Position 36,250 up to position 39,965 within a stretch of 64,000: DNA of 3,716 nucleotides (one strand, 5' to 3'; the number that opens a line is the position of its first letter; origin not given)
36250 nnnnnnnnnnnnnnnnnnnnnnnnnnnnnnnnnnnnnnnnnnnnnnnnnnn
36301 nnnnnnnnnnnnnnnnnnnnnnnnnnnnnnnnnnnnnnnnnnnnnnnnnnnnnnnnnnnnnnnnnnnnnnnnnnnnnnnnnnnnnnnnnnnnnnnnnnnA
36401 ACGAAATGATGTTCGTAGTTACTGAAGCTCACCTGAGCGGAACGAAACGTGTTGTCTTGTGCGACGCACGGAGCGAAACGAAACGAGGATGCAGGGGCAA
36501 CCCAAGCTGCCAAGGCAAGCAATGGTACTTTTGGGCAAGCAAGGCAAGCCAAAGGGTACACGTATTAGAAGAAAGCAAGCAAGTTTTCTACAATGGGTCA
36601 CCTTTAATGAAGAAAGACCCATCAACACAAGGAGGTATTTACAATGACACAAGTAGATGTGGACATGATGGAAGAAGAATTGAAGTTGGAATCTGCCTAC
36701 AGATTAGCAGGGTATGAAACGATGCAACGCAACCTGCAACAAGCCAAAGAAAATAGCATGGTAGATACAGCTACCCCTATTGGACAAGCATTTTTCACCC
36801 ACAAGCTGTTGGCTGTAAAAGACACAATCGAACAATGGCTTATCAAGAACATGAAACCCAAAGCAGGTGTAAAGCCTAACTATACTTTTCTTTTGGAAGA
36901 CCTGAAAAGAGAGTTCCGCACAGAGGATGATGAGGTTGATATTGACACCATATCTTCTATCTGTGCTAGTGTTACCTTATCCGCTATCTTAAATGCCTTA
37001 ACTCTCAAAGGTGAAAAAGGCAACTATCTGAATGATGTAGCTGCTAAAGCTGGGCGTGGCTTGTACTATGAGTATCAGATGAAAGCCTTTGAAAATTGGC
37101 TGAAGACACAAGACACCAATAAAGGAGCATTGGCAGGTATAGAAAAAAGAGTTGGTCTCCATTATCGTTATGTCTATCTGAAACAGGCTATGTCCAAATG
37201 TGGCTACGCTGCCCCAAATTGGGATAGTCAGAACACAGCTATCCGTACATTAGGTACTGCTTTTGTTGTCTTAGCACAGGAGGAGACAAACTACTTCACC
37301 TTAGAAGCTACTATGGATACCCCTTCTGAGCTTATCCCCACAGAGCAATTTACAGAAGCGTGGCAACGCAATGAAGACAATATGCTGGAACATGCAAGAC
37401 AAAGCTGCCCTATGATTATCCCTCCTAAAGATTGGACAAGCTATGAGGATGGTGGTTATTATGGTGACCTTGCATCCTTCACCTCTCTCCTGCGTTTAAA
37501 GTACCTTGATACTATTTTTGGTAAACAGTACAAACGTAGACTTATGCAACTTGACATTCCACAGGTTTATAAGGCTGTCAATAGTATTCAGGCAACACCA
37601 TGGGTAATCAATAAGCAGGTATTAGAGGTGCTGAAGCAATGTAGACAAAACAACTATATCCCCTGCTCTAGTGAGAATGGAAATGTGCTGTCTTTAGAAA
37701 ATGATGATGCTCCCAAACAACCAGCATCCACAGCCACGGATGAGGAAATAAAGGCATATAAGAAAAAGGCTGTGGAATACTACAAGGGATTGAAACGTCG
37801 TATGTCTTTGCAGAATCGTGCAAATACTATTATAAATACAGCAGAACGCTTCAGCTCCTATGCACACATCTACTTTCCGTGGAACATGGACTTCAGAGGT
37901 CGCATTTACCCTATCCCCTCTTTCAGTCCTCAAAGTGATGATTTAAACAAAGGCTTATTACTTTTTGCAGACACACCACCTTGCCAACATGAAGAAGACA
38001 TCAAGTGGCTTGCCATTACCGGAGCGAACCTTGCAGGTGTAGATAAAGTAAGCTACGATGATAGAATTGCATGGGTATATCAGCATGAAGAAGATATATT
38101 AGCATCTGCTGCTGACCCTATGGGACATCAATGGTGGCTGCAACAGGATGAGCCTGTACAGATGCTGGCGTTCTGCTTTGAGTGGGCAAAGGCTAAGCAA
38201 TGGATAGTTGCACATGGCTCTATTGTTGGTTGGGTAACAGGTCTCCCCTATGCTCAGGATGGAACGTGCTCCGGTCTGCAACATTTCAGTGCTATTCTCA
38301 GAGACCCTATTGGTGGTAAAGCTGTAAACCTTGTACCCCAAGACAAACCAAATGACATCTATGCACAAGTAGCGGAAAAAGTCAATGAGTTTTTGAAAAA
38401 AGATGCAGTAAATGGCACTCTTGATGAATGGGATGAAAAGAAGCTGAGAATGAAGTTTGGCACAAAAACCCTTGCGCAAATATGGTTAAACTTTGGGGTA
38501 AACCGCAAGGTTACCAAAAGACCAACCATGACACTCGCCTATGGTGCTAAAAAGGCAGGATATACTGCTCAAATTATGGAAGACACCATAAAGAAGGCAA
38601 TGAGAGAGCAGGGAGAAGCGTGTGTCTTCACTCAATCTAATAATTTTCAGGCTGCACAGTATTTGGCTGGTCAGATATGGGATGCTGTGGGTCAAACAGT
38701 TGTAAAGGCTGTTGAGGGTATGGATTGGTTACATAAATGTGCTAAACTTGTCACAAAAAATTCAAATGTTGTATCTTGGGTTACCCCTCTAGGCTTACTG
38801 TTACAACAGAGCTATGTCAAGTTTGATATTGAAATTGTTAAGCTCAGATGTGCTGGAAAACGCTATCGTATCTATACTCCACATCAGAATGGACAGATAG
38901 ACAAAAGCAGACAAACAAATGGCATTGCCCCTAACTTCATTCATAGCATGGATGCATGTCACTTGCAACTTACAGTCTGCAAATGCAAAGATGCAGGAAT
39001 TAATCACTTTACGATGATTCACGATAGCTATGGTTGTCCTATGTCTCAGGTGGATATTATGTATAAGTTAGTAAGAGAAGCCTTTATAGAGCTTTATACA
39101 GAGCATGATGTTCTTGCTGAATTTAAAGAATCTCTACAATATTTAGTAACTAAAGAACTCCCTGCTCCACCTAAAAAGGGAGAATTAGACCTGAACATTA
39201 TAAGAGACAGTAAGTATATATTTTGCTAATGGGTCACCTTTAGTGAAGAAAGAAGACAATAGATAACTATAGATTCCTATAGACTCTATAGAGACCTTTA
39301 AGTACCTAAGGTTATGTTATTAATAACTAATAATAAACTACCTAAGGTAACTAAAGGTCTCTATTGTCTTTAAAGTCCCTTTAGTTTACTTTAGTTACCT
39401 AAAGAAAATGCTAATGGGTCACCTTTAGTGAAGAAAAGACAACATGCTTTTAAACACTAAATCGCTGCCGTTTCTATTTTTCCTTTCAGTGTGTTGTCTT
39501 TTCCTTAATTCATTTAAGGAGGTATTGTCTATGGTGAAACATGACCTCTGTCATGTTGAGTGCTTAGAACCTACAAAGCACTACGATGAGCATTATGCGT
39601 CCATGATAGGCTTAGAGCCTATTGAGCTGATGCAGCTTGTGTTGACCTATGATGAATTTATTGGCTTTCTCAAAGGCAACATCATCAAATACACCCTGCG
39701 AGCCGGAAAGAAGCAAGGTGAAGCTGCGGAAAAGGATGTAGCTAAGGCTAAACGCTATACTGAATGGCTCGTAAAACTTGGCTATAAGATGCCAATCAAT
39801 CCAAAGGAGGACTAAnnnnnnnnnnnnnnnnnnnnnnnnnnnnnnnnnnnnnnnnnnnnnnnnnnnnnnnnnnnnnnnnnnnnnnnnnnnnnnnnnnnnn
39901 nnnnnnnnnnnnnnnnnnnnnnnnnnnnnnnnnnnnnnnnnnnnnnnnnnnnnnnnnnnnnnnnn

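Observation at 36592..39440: Three copies of a 25-bp T7/SP6-like promoter sequence bracketing the RNAP gene, and a probable primary replication origin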

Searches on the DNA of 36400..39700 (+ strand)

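Call 11: search_dna_similar(query=window:36400-39700:+, collection=phages, mode=distant)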
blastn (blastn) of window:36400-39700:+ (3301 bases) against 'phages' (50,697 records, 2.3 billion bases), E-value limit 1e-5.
Records with a match: 30; places in all: 30; records where one place covers at least 80% of the query: 0.
Best place of each record, by identity: 60-80% 30.
By first word of the organism name: Vibrio 25; Escherichia 3; Morganella 2.
By host as written in the record: Vibrio cholerae 20; - 5; Morganella morganii 2; Vibrio cholerae O1 2; Vibrio sp. 1.
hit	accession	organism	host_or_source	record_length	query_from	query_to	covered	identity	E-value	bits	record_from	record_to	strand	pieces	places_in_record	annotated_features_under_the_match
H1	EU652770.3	Morganella phage MmP1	Morganella morganii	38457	1852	1990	4%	70.2%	4e-6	61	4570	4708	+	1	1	RNA polymerase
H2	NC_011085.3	Morganella phage MmP1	Morganella morganii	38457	1852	1990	4%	70.2%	4e-6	61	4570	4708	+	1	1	N4-like RNA polymerase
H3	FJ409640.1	Vibrio phage N4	sewage water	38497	2522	2637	4%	74.2%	3e-8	69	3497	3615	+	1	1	RNA polymerase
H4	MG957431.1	Vibrio phage Rostov-1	Vibrio cholerae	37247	2522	2637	4%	74.2%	3e-8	69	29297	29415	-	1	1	hypothetical protein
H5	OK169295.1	Vibrio phage Rostov 13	Vibrio cholerae O1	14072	2522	2637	4%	74.2%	3e-8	69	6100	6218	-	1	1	RNA polymerase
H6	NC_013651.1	Vibrio phage N4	sewage water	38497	2522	2637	4%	74.2%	3e-8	69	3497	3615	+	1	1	N4-like RNA polymerase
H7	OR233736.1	Vibrio phage 4141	Vibrio cholerae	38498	2522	2637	4%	74.2%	3e-8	69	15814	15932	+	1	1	RNA polymerase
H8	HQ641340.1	Vibrio phage ICP3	Vibrio cholerae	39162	2522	2637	4%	73.3%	3e-7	64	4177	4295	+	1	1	1: RNA polymerase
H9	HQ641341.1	Vibrio phage ICP3_2009_B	Vibrio cholerae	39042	2522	2637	4%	73.3%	3e-7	64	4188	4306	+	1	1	T3/T7-like RNA polymerase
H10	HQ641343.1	Vibrio phage ICP3_2008_A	Vibrio cholerae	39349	2522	2637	4%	73.3%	3e-7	64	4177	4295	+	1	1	T3/T7-like RNA polymerase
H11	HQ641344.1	Vibrio phage ICP3_2007_A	Vibrio cholerae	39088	2522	2637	4%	73.3%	3e-7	64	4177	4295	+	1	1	T3/T7-like RNA polymerase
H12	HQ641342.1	Vibrio phage ICP3_2009_A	Vibrio cholerae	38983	2522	2637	4%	73.3%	3e-7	64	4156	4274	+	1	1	T3/T7-like RNA polymerase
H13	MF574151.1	Vibrio phage JSF25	Vibrio sp.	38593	2522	2637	4%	73.3%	3e-7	64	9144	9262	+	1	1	DNA-directed RNA polymerase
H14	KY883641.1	Vibrio phage JSF11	Vibrio cholerae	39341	2522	2637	4%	73.3%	3e-7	64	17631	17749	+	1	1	DNA-directed RNA polymerase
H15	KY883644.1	Vibrio phage JSF30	Vibrio cholerae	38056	2522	2637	4%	73.3%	3e-7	64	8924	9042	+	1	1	DNA-directed RNA polymerase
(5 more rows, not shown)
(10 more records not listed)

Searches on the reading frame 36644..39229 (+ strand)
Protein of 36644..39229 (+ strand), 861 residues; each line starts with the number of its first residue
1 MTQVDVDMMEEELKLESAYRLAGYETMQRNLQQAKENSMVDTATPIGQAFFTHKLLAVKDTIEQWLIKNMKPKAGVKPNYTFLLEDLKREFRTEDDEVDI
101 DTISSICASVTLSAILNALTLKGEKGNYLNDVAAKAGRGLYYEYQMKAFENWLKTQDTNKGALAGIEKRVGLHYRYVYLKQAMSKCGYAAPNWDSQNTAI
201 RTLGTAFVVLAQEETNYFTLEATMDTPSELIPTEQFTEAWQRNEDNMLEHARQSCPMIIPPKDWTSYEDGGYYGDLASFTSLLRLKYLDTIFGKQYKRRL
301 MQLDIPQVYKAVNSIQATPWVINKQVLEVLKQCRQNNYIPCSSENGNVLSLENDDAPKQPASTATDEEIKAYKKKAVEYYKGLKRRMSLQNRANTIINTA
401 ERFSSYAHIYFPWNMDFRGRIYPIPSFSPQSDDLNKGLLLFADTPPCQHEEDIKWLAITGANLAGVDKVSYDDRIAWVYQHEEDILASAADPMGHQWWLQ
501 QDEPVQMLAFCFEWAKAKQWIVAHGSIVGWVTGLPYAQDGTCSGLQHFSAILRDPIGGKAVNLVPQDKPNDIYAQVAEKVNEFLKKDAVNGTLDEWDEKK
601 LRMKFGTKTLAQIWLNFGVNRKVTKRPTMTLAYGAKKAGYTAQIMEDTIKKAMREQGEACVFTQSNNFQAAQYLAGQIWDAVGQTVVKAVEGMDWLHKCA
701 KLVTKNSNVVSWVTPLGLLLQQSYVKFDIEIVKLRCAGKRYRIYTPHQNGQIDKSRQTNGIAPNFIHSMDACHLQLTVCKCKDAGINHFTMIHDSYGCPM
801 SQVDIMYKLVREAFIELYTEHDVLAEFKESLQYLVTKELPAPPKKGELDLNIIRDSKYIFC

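Call 12: find_related_loci(query=window:36644-39229:+, collection=genome_contigs, flank=10000)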
Query window:36644-39229:+ (861 aa) in genome_contigs; peptide patterns used: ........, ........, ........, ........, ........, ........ (x = any residue, [..] = any of these).
13 stretches matched a pattern; 1 encode a relative of the query (tblastn E <= 1e-3); 1 distinct loci.
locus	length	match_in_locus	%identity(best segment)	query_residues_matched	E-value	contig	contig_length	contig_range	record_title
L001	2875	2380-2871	37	255-422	5e-27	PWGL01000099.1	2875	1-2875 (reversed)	MAG: Candidatus Pacearchaeota archaeon isolate T1Sed10_179m T1-Sed10-C50290, whole genome shotgun sequence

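Call 13: find_related_loci(query=window:36644-39229:+, collection=viral_contigs, flank=10000)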
Query window:36644-39229:+ (861 aa) in viral_contigs; peptide patterns used: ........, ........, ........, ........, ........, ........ (x = any residue, [..] = any of these).
50 stretches matched a pattern; 43 encode a relative of the query (tblastn E <= 1e-3); 39 distinct loci.
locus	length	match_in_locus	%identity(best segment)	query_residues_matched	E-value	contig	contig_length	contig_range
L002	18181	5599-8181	99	1-861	0e+0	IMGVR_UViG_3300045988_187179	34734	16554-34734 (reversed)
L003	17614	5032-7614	99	1-861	0e+0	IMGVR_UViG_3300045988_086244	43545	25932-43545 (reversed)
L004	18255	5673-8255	99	1-861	0e+0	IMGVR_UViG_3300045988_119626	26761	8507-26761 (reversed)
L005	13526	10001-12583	99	1-861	0e+0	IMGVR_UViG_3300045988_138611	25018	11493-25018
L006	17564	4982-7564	99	1-861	0e+0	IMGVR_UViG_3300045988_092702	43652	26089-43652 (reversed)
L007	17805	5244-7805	75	8-861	0e+0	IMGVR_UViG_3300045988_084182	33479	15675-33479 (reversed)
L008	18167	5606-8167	75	8-861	0e+0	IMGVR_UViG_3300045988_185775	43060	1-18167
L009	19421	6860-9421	75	8-861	0e+0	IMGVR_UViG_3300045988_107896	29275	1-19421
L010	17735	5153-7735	99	1-861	0e+0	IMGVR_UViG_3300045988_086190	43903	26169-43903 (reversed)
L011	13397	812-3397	66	7-861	0e+0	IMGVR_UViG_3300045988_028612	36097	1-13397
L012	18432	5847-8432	65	7-861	0e+0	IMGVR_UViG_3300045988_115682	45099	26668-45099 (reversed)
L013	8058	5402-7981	65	8-861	0e+0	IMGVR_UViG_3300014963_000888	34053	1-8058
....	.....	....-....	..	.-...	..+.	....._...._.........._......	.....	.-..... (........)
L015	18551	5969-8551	65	7-861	0e+0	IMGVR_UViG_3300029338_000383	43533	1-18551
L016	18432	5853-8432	65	8-861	0e+0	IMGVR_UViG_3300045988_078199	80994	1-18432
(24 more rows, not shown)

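Call 14: find_homologous_proteins(query=window:36644-39229:+, max_evalue=1e-30)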
Query window:36644-39229:+ (861 aa): 452 proteins with E <= 1e-30 among 8000 candidates; the best 120 are listed.
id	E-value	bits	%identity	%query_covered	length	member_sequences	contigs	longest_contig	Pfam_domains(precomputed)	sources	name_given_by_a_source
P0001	0.0e+0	1995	99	100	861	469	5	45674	PF14700.12,PF00940.25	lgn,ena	-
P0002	0.0e+0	1543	76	99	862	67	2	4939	PF14700.12,PF00940.25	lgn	-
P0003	0.0e+0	1470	72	99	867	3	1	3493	PF14700.12,PF00940.25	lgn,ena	-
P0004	0.0e+0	1443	71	100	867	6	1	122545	PF14700.12,PF00940.25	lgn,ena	-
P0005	0.0e+0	1430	71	98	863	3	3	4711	PF14700.12,PF00940.25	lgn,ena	-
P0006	0.0e+0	1419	70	98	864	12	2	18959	PF14700.12,PF00940.25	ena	-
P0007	0.0e+0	1385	68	100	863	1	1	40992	PF14700.12,PF00940.25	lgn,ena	-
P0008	0.0e+0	1348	66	99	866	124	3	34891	PF14700.12,PF00940.25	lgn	-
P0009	0.0e+0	1343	67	99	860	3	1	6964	PF14700.12,PF00940.25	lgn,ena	-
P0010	0.0e+0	1333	65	98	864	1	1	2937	PF14700.12,PF00940.25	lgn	-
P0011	0.0e+0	1329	65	99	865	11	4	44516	PF14700.12,PF00940.25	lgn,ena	-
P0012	0.0e+0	1323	65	98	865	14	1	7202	PF14700.12,PF00940.25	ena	-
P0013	0.0e+0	1321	65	100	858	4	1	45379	PF14700.12,PF00940.25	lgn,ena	-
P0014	0.0e+0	1318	66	100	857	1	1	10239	PF14700.12,PF00940.25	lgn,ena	-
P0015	0.0e+0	1315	65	99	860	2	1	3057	PF14700.12,PF00940.25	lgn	-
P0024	0.0e+0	1055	55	100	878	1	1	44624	PF14700.12,PF00940.25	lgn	-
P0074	1.4e-254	865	49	99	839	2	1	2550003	PF14700.12,PF00940.25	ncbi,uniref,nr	ncbi:DNA-directed RNA polymerase [Phascolarctobacterium faecium]|uniref:DNA-directed RNA polymerase 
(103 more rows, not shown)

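Call 30: search_dna_similar(query=window:36644-39229:+, collection=phages, mode=protein, max_rows=30)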
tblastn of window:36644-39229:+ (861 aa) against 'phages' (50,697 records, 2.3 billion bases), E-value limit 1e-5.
Records with a match: 2743; places in all: 2786; records where one place covers at least 80% of the query: 1340.
Best place of each record, by identity: <60% 2743.
By first word of the organism name: Klebsiella 703; Escherichia 364; Pseudomonas 331; Acinetobacter 166; Vibrio 133; Salmonella 113; Yersinia 92; Pectobacterium 84; Ralstonia 55; Xanthomonas 55; and 77 more.
By host as written in the record: - 389; Klebsiella pneumoniae 377; Escherichia coli 123; Acinetobacter baumannii 60; Pseudomonas putida KT2440 and Paw85 53; Pseudomonas aeruginosa 44; Yersinia pestis 38; Pectobacterium atrosepticum DSM18077 33; and 700 more.
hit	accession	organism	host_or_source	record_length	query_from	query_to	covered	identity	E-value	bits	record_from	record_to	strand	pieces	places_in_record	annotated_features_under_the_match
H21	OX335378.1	Klebsiella phage cp31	Sewage and Seine river water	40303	8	861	99%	36.1%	2e-133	446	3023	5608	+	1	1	record has no annotation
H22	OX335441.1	Klebsiella phage cp32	Sewage and Seine river water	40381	8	861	99%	36.1%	2e-133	446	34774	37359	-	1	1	record has no annotation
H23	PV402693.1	Klebsiella phage TVB03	Klebsiella variicola AJ055 (clinical ...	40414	8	861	99%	35.9%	8e-133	444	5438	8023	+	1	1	none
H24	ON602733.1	Klebsiella phage VLCpiA3a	Klebsiella pneumoniae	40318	8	861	99%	35.9%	1e-132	444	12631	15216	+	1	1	RNA polymerase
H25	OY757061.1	Klebsiella phage vB_Kpn_K10PH82C1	-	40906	8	861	99%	35.8%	4e-132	442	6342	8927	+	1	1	RNA polymerase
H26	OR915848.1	Klebsiella phage vB_KpnP_cmc355D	Klebsiella pneumoniae 355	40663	8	861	99%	35.8%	8e-132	441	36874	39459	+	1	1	DNA-directed RNA polymerase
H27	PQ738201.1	Klebsiella phage 5OI88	Klebsiella pneumoniae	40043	8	861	99%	35.8%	2e-131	440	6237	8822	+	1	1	T7 RNA polymerase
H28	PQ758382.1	Klebsiella phage 140f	Klebsiella pneumoniae 669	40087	8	861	99%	35.8%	2e-131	440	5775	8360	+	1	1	RNA polymerase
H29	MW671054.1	Aeromonas phage PZL-Ah152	Aeromonas hydrophila Ah-152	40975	11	860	99%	35.9%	2e-138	461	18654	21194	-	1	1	RNA polymerase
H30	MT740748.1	Aeromonas phage T7-Ah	Aeromonas sp.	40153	11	860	99%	35.6%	2e-137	458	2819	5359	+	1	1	DNA-directed RNA polymerase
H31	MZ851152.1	Aeromonas phage PZL-Ah8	Aeromonas hydrophila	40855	11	860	99%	35.6%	2e-137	457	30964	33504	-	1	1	DNA-directed RNA polymerase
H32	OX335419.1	Klebsiella phage mtp14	Sewage and Seine river water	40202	8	861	99%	35.4%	4e-65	467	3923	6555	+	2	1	record has no annotation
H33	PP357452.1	Klebsiella phage 175002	Klebsiella pneumoniae 135080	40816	8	861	99%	35.4%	9e-131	438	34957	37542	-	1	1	hypothetical protein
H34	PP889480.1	Klebsiella phage phi1_146030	Klebsiella pneumoniae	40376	8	861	99%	35.4%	3e-130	437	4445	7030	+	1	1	RNA polymerase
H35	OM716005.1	Aeromonas phage vB_ AhaP_PT2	Aeromonas hydrophila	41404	8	860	99%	35.4%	6e-136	453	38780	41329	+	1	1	DNA-directed RNA polymerase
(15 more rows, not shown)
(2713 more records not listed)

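Call 39: find_encoding_contigs(protein=P0074, flank=10000, max_places=2)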
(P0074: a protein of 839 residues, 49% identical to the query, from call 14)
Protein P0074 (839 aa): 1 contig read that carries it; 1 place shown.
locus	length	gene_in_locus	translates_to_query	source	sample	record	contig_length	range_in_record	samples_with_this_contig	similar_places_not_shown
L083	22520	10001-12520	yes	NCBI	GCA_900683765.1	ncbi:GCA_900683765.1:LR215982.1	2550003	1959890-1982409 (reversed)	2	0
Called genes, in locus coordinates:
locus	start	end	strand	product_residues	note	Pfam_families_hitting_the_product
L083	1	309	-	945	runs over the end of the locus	PF08447:PAS_3 (weak), PF13426:PAS_9 (faint), PF08447:PAS_3, PF00512:HisKA, PF02518:HATPase_c, PF00072:Response_reg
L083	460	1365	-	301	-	PF00575:S1 (faint), PF13509:S1_2, PF21543:CvfB_2nd, PF17783:WHD_CvfB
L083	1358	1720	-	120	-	PF02410:RsfS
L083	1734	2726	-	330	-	PF03816:LytR_cpsA_psr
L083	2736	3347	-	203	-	PF01966:HD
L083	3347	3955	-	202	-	PF01467:CTP_transf_like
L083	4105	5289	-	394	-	PF14659:Phage_int_SAM_3 (weak), PF00589:Phage_integrase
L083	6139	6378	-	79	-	-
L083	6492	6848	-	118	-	-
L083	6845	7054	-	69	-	-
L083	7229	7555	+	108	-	-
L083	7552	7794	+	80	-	-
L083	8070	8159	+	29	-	-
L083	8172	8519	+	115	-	-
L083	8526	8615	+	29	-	-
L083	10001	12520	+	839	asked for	PF14700:RPOL_N, PF00940:RNA_pol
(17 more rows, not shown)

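Call 75: search_protein_families(library=pfam, proteins=[window:36644-39229:+], max_evalue=0.001)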
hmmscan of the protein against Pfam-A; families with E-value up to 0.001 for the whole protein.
window:36644-39229:+ (861 aa): 2 families
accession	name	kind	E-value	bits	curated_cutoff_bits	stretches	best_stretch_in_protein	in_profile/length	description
PF00940.24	RNA_pol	-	7.7e-110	368.2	22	1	450-833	5-370/448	DNA-dependent RNA polymerase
PF14700.11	RPOL_N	-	2.8e-09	37.3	30.1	1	235-314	257-331/334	DNA-directed RNA polymerase N-terminal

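Call 76: find_encoding_contigs(protein=P0004, flank=3000, max_places=1)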
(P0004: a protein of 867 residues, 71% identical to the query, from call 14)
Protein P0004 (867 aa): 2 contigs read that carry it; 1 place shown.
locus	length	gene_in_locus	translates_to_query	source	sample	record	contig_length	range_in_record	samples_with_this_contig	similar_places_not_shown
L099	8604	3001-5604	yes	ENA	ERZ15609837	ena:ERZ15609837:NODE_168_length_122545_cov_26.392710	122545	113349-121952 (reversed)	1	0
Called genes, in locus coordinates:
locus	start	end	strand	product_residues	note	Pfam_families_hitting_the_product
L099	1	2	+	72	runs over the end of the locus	-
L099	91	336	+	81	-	-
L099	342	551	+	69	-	-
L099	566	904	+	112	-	-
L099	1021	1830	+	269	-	-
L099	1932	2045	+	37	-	-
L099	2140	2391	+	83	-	-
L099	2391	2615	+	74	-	-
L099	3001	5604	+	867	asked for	PF14700:RPOL_N, PF00940:RNA_pol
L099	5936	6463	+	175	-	PF11753:DUF3310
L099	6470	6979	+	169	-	PF00692:dUTPase, PF22769:DCD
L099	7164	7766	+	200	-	PF21265:SBB_T7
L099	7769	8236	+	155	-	PF05367:Phage_endo_I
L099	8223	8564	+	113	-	-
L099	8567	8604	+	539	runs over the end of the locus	PF21268:Helic-prim_T7_N, PF13155:Toprim_2, PF03796:DnaB_C, PF13481:AAA_25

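Call 77: find_encoding_contigs(protein=P0007, flank=3000, max_places=1)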
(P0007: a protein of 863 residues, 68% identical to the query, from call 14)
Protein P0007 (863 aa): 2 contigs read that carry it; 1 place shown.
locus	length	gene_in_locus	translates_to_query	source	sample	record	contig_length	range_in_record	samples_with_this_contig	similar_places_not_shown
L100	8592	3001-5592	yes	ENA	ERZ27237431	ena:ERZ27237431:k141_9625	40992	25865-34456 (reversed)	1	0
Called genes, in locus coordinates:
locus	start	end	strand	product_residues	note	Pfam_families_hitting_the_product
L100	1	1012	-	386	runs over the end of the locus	PF00589:Phage_integrase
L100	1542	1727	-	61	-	PF10723:RepB-RCR_reg (weak)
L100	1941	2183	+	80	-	-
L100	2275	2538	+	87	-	-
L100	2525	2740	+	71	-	-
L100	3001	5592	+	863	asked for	PF14700:RPOL_N, PF00940:RNA_pol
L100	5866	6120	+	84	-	PF11753:DUF3310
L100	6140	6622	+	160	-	PF00692:dUTPase, PF22769:DCD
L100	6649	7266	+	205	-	-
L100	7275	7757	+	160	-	PF05367:Phage_endo_I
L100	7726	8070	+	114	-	-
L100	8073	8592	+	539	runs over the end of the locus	PF21268:Helic-prim_T7_N, PF13155:Toprim_2, PF03796:DnaB_C, PF13481:AAA_25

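Call 78: find_encoding_contigs(protein=P0024, flank=3000, max_places=1)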
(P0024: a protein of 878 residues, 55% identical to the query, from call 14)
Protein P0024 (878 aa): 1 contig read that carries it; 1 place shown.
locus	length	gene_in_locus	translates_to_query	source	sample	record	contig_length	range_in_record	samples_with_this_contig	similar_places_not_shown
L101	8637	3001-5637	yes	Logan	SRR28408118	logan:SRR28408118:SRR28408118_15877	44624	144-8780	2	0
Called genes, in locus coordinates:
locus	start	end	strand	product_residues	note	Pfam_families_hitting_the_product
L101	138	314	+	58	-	-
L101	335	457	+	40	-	-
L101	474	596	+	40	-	-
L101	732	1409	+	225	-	PF23872:DUF7227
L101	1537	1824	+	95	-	-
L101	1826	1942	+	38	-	-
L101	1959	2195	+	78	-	-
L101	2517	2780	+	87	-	-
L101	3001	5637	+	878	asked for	PF14700:RPOL_N, PF00940:RNA_pol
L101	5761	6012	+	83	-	PF11753:DUF3310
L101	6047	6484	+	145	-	PF00692:dUTPase, PF22769:DCD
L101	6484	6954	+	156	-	-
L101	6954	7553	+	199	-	PF21265:SBB_T7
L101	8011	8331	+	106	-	-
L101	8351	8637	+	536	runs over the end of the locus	PF21268:Helic-prim_T7_N, PF01751:Toprim (weak), PF13155:Toprim_2, PF03796:DnaB_C, PF13481:AAA_25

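Call 79: find_encoding_contigs(protein=P0005, flank=3000, max_places=1)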
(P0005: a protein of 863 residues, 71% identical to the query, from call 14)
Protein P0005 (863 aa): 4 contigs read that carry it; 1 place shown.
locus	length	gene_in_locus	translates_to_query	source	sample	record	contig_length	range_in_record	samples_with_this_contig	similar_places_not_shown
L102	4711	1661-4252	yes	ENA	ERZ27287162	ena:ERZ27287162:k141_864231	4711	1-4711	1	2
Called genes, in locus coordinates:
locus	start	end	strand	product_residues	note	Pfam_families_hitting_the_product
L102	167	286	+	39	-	-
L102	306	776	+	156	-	-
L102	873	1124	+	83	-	-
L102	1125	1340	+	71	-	-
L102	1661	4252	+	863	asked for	PF14700:RPOL_N (weak), PF00940:RNA_pol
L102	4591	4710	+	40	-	?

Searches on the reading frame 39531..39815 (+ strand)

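Call 45: search_protein_families(library=pfam, proteins=[window:39531-39815:+], max_evalue=0.01)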
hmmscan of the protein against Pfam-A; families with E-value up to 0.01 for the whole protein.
window:39531-39815:+ (94 aa): 1 family
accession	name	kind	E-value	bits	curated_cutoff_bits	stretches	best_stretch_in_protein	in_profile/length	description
PF11753.13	DUF3310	-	5e-16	58.9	24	1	20-77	5-59/60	Protein of unknwon function (DUF3310)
